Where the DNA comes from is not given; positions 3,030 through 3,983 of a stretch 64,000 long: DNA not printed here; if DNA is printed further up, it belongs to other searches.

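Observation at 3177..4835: HMGL-like (LeuA-type) catalytic domain fused to a YrdC/Sua5 domain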

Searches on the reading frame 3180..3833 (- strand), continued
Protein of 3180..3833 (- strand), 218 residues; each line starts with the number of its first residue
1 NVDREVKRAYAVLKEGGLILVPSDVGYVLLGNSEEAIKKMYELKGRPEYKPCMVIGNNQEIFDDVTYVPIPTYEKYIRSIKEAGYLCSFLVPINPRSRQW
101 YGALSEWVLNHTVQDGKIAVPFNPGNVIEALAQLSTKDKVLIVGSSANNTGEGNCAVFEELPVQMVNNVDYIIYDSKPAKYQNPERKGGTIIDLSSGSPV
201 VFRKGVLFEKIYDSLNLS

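Call 30: search_protein_families(library=ncbifam, proteins=[P0121, P0122, P0123, P0124, P0125, P0128, window:3180-3833:-], max_evalue=0.001)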
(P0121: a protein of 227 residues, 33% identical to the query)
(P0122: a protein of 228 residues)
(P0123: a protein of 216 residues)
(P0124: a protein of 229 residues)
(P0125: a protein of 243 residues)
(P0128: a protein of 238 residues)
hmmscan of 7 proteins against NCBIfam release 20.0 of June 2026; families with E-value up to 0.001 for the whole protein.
P0121 (227 aa): 1 family
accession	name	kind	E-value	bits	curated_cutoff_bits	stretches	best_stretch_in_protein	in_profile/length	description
TIGR00057.1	TIGR00057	equivalog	8e-12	44.8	123.2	1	13-208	14-196/202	L-threonylcarbamoyladenylate synthase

P0122 (228 aa): 1 family
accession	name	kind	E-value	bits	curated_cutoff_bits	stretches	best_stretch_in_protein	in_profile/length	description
TIGR00057.1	TIGR00057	equivalog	2.3e-11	43.3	123.2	1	6-97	6-98/202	L-threonylcarbamoyladenylate synthase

P0123 (216 aa): 1 family
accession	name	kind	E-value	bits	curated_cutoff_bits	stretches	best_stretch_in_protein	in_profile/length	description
TIGR00057.1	TIGR00057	equivalog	4.7e-10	39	123.2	1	5-205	11-199/202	L-threonylcarbamoyladenylate synthase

P0124 (229 aa): 1 family
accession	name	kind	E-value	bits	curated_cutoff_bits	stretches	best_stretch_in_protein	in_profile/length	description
TIGR00057.1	TIGR00057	equivalog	2.3e-16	59.6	123.2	1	11-206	14-197/202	L-threonylcarbamoyladenylate synthase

P0125 (243 aa): 1 family
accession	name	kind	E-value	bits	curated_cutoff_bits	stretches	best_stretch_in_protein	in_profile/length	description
TIGR00057.1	TIGR00057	equivalog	1.4e-07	30.9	123.2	1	8-218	9-200/202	L-threonylcarbamoyladenylate synthase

P0128 (238 aa): 1 family
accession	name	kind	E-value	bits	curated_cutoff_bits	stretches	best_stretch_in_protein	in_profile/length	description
TIGR00057.1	TIGR00057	equivalog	0.00097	18.4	123.2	0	120-212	110-197/202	L-threonylcarbamoyladenylate synthase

window:3180-3833:- (218 aa): 2 families
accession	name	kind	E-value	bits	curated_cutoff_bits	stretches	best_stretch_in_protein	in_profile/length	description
TIGR00057.1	TIGR00057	equivalog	3.6e-16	59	123.2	1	4-213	9-199/202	L-threonylcarbamoyladenylate synthase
NF007919.1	PRK10634.1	equivalog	1.4e-05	24.6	175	1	12-184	4-163/176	L-threonylcarbamoyladenylate synthase type 1 TsaC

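Call 32: find_encoding_contigs(protein=P0202, flank=10000, max_places=3)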
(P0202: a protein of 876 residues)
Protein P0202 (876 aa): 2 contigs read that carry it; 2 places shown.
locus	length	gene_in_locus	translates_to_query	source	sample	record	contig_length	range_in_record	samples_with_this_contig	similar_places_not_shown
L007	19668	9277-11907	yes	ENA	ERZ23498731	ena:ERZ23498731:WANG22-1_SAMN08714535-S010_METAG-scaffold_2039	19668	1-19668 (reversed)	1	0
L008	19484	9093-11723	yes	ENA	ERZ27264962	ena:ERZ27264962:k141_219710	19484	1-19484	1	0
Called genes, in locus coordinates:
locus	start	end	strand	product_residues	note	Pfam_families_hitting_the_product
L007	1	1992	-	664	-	?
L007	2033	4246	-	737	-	PF00801:PKD (faint), PF18911:PKD_4, PF13585:CHU_C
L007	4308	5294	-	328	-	PF03308:MeaB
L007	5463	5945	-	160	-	-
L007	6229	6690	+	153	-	PF19780:DUF6265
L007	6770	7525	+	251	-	-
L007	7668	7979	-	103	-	-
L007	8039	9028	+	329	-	PF08240:ADH_N, PF00107:ADH_zinc_N, PF13602:ADH_zinc_N_2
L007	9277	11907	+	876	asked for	PF01300:Sua5_yciO_yrdC, PF03328:HpcH_HpaI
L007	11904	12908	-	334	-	PF11751:PorP_SprF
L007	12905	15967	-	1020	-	PF25778:DUF7948, PF18911:PKD_4, PF00801:PKD, PF13585:CHU_C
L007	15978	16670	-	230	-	-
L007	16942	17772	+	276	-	PF03116:NQR2_RnfD_RnfE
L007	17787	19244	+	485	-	PF10092:DUF2330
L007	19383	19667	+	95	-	?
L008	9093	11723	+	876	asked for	PF01300:Sua5_yciO_yrdC, PF03328:HpcH_HpaI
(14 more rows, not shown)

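Call 33: find_encoding_contigs(protein=P0158, flank=10000, max_places=3)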
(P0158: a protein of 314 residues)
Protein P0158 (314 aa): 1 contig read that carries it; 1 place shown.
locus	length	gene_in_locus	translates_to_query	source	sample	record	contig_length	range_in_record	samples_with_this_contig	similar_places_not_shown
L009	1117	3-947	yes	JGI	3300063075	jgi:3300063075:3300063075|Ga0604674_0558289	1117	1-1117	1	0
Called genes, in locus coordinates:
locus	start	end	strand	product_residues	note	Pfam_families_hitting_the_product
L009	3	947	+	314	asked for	PF22617:HCS_D2 (weak), PF01300:Sua5_yciO_yrdC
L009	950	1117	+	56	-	?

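Call 36: find_homologous_proteins(query=A3, max_evalue=1e-8)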
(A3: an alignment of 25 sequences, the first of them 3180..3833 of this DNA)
Query A3 (25 sequences) (218 aa, profile of the alignment): 30 proteins with E <= 1e-8 among 3587 candidates.
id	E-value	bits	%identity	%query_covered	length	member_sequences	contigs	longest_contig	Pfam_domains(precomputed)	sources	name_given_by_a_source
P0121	5.8e-76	273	33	98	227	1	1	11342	PF01300.25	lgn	-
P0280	1.1e-44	171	29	89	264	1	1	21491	PF01300.25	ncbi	ncbi:MAG: Sua5/YciO/YrdC/YwlC family protein [Chloroflexota bacterium]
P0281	1.8e-36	144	24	88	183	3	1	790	PF01300.25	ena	-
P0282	4.7e-21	93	33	19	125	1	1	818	-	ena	-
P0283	8.0e-15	73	25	92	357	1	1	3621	PF01300.25,PF01451.28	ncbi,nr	ncbi:MAG: L-threonylcarbamoyladenylate synthase [Candidatus Aerophobetes bacterium]|nr:L-threonylcar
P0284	9.6e-15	73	25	92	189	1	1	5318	PF01300.25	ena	-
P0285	2.8e-14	71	29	79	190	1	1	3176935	PF01300.25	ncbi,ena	-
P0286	9.0e-14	69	25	87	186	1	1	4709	PF01300.25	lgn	-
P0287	1.4e-12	66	26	95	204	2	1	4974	PF01300.25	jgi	-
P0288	4.6e-12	64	25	98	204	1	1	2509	PF01300.25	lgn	-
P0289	6.2e-12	63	29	79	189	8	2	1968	PF01300.25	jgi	jgi:L-threonylcarbamoyladenylate synthase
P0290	1.2e-11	63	23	81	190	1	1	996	PF01300.25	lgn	-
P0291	1.4e-11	62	23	78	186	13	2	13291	PF01300.25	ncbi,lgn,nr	ncbi:MAG: L-threonylcarbamoyladenylate synthase [Bacteroidota bacterium]|nr:L-threonylcarbamoyladeny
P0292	1.5e-11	62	25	96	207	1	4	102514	PF01300.25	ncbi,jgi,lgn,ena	jgi:L-threonylcarbamoyladenylate synthase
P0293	4.0e-11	61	27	88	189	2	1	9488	PF01300.25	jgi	jgi:L-threonylcarbamoyladenylate synthase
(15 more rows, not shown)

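Call 58: search_protein_families(library=ncbifam, proteins=[P0202, P0214, P0134], max_evalue=0.001)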
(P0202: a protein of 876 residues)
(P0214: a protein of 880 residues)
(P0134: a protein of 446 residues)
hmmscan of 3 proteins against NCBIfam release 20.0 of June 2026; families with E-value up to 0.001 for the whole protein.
P0202 (876 aa): 6 families
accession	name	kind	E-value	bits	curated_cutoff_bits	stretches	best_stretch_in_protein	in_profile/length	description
NF038242.1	RipC_Ccl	equivalog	5.2e-32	111.4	375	1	253-471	21-233/268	itaconate degradation C-C-lyase RipC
TIGR01588.1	citE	equivalog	4.8e-31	107.9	443.4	1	233-470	4-241/288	citrate (pro-3S)-lyase subunit beta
NF041626.1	malyCoAlyase_Halo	equivalog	1.9e-12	46.8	500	1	254-480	33-281/340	L-malyl-CoA/beta-methylmalyl-CoA lyase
NF041315.1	malate_syn_AceB_Halo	equivalog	6.5e-09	34.9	780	1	315-460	110-265/429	malate synthase AceB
NF038241.1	RipB_Ich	equivalog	1.3e-07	31.7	340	0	561-668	56-164/175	(R)-specific enoyl-CoA hydratase RipB/Ich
TIGR00057.1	TIGR00057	equivalog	1.8e-07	30.6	123.2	1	5-202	5-194/202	L-threonylcarbamoyladenylate synthase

P0214 (880 aa): 5 families
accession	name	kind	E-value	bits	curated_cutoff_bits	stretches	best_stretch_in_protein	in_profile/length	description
NF038242.1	RipC_Ccl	equivalog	1e-32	113.7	375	1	229-472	2-238/268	itaconate degradation C-C-lyase RipC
TIGR01588.1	citE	equivalog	2.1e-28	99.2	443.4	1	227-481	2-259/288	citrate (pro-3S)-lyase subunit beta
NF041626.1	malyCoAlyase_Halo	equivalog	9.2e-12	44.6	500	1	247-389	30-182/340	L-malyl-CoA/beta-methylmalyl-CoA lyase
TIGR00057.1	TIGR00057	equivalog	1.5e-09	37.3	123.2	1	8-203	10-198/202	L-threonylcarbamoyladenylate synthase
NF041315.1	malate_syn_AceB_Halo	equivalog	4.4e-05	22.3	780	1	251-448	39-257/429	malate synthase AceB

P0134 (446 aa): 4 families
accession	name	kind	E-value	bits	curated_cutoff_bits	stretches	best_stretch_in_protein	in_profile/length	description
TIGR04305.1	fol_rel_CADD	subfamily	4.3e-29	101.6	200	1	227-411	3-183/212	CADD family putative folate metabolism protein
TIGR02111.1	PQQ_syn_pqqC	equivalog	4.2e-07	29.6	240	1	235-344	15-124/239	pyrroloquinoline-quinone synthase PqqC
TIGR00057.1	TIGR00057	equivalog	4.1e-06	26.1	123.2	0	5-71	9-78/202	L-threonylcarbamoyladenylate synthase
TIGR04306.1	salvage_TenA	equivalog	0.00038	20.2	130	1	238-348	8-112/208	thiaminase II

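Call 59: predict_structure(alignment_id=A3)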
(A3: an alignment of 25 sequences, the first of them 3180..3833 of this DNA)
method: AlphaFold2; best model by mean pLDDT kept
length: 218 residues; sequences in the alignment: 25
mean_pLDDT: 96.5   pTM: 0.92
mean pLDDT of the five models: 96.5, 96.2, 96.0, 95.5, 95.0
residues with pLDDT >= 90: 208; 70-90: 10; 50-70: 0; < 50: 0
segments of 3 or more residues with pLDDT < 50: none
pLDDT, mean of each block of 10 residues (from residue 1): 96 98 98 99 96 97 97 96 98 94 95 98 98 97 96 95 98 96 96 94 98 92
secondary structure, 60 per line:
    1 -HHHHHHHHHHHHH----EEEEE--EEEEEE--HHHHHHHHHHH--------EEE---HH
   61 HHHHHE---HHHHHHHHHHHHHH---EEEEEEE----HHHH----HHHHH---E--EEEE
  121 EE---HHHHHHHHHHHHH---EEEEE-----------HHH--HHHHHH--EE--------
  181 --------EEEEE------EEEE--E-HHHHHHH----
elements in order: H2-14 E19-23 E26-31 H34-44 E53-55 H59-65 H70-83 E87-93 H98-101 H106-110 E117-122 H126-138 E142-146 H163-168 E189-193 E200-203 H208-214

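Call 63: fold_search(model_id=the predicted structure, library=pdb)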
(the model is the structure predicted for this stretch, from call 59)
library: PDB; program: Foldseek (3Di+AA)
matches with E <= 10: 147; with E <= 0.001: 29
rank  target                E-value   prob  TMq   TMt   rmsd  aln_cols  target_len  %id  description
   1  9dsq_A                2.3e-11  1.00  0.73  0.52   3.1       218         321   21  Thermotoga maritima threonylcarbamoyl adenylate synthase (TsaC2) in complex with products TC-AMP and pyrophosphate (released 2025-10-29)
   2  6f89_A                2.5e-11  1.00  0.71  0.47   3.1       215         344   20  Structure of H234A/Y235A P.abyssi Sua5 (released 2018-04-25)
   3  9dsv_A                2.8e-11  1.00  0.74  0.51   3.1       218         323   21  Thermotoga maritima threonylcarbamoyl adenylate synthase (TsaC2) in complex with N-carboxy-L-threonine, magnesium and  (released 2025-10-29)
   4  6f89_B                3.5e-11  1.00  0.71  0.49   3.3       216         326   20  Structure of H234A/Y235A P.abyssi Sua5 (released 2018-04-25)
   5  3l7v                  6.1e-11  1.00  0.78  0.67   3.5       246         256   20  Crystal structure of a hypothetical protein smu.1377c from Streptococcus mutans UA159 (released 2010-07-21)
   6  9dsq_B                8.3e-11  1.00  0.73  0.51   3.1       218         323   21  Thermotoga maritima threonylcarbamoyl adenylate synthase (TsaC2) in complex with products TC-AMP and pyrophosphate (released 2025-10-29)
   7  9d3h_A                1.4e-10  1.00  0.74  0.50   3.1       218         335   21  Thermotoga maritima threonylcarbamoyl adenylate synthase (TsaC2) in complex with N-carboxy-L-threonine, magnesium and  (released 2025-12-10)
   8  6f87_A                2.2e-10  1.00  0.71  0.47   3.2       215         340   20  Crystal structure of P. abyssi Sua5 complexed with L-threonine and PPi (released 2018-04-25)
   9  2eqa                  2.7e-10  1.00  0.75  0.51   3.2       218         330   21  Crystal Structure of the hypothetical Sua5 protein from Sulfolobus tokodaii (released 2008-01-15)
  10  9dg5_B                3.2e-10  1.00  0.75  0.52   2.9       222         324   21  Thermotoga maritima threonylcarbamoyl adenylate synthase (TsaC2) in complex with L-threonine, magnesium and ATP (released 2025-11-12)
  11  9dsw_B                3.6e-10  1.00  0.74  0.51   3.1       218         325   21  Thermotoga maritima threonylcarbamoyl adenylate synthase (TsaC2) in complex with L-threonine (released 2025-10-29)
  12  3aje                  4.1e-10  1.00  0.74  0.51   3.2       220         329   23  Crystal structure of S. tokodaii Sua5 complexed with L-threonine and AMPPNP (released 2011-04-13)
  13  9d3h_B                4.3e-10  1.00  0.73  0.49   3.1       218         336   21  Thermotoga maritima threonylcarbamoyl adenylate synthase (TsaC2) in complex with N-carboxy-L-threonine, magnesium and  (released 2025-12-10)
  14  1k7j                  6.7e-10  1.00  0.72  0.76   3.1       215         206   21  Structural Genomics, protein TF1 (released 2002-08-14)
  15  6f8y_C                7.5e-10  1.00  0.71  0.47   3.0       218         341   21  Crystal structure of P. abyssi Sua5 complexed with L-threonine (released 2018-04-25)
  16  3vth_B                2.7e-09  1.00  0.67  0.25   3.2       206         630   18  Crystal structure of full-length HypF in the phosphate- and nucleotide-bound form (released 2012-07-04)
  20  3vth_A                6.5e-08  1.00  0.66  0.21   3.2       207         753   18  Crystal structure of full-length HypF in the phosphate- and nucleotide-bound form (released 2012-07-04)
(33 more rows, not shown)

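Call 68: find_related_loci(query=A2, collection=genome_contigs, flank=8000)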
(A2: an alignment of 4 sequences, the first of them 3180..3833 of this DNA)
Query A2 (218 aa) in genome_contigs; peptide patterns used: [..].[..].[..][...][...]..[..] (x = any residue, [..] = any of these).
27 stretches matched a pattern; 4 encode a relative of the query (tblastn E <= 1e-3); 4 distinct loci.
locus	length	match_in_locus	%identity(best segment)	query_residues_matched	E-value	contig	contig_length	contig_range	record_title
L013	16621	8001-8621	31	2-214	1e-29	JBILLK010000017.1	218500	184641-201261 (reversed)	MAG: Polyangiaceae bacterium isolate ME2017-07-27_3300044645_group7_bin87 Rohwer_bin1489_scaffold_20_c1, whole genome sh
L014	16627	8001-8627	31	2-216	2e-27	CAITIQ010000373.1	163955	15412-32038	MAG: uncultured delta proteobacterium isolate ErkenSummer_bin-6818 genome assembly, contig: bin-6818:373/673, whole geno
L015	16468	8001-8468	26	4-173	8e-8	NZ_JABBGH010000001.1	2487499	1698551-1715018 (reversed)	Hymenobacter polaris strain RP-2-7 contig1, whole genome shotgun sequence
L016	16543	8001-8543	21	11-205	7e-6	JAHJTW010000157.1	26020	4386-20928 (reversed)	MAG: bacterium isolate OS_PC_MetaG.mb.70 OS_PC_MetaG.mb.70_k141_394486, whole genome shotgun sequence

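Call 72: search_protein_families(library=pfam, proteins=[L006:7411-8343:+, L006:5999-6406:-, L009:950-1117:+, L005:1103-2062:-, L005:2842-4410:-], max_evalue=0.01)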
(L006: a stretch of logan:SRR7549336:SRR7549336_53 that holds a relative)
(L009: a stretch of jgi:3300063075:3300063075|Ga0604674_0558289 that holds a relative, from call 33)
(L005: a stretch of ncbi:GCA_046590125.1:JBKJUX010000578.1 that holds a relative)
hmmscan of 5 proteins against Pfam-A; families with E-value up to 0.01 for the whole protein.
L006:7411-8343:+ (311 aa): 1 family
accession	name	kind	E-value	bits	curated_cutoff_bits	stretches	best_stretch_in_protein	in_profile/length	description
PF00682.25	HMGL-like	-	7e-52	176.8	29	1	24-290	2-257/260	HMGL-like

L006:5999-6406:- (135 aa): 1 family
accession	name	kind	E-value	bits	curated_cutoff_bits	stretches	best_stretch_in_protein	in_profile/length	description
PF03928.20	HbpS-like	-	9.2e-30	103.7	25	1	4-129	3-127/128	Haem degrading protein HbpS-like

L009:950-1117:+ (56 aa): 0 families

L005:1103-2062:- (319 aa): 0 families

L005:2842-4410:- (522 aa): 0 families
